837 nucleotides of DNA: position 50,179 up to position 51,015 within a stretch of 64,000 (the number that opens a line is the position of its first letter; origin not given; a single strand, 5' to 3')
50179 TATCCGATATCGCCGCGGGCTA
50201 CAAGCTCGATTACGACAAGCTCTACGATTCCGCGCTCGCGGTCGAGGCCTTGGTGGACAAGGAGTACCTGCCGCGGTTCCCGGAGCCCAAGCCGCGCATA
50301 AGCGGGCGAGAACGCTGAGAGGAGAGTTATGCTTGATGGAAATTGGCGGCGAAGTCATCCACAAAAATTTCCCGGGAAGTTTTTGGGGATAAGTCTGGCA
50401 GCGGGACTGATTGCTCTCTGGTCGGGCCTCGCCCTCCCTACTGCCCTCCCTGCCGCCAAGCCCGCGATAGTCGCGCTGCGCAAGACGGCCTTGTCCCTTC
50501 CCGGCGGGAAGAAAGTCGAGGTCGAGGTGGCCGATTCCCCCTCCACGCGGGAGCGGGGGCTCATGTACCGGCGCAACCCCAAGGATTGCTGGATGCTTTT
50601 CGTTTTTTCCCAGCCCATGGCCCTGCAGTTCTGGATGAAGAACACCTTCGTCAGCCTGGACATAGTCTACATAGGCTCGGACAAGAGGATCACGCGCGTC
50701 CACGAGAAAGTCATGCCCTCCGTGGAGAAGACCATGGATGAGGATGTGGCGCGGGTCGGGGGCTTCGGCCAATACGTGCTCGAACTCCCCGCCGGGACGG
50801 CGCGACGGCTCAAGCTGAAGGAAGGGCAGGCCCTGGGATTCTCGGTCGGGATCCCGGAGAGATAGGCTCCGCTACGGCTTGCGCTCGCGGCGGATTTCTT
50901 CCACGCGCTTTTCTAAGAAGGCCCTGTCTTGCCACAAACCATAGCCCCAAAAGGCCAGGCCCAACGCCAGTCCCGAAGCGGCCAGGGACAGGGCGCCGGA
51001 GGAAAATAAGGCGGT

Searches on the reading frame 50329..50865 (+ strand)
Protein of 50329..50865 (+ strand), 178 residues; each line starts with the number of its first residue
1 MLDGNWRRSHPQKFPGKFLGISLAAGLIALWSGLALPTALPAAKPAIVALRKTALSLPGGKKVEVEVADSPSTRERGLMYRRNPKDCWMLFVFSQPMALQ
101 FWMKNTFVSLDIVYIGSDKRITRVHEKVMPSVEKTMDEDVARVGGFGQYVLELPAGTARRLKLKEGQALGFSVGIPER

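Call 61: search_protein_families(library=pfam, proteins=[window:50329-50865:+])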
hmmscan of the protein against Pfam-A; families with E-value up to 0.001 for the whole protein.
window:50329-50865:+ (178 aa): 1 family
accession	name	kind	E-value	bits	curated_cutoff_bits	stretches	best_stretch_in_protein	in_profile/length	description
PF02643.20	DUF192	-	2.1e-27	95.5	27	1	63-169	1-94/96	Uncharacterized ACR, COG1430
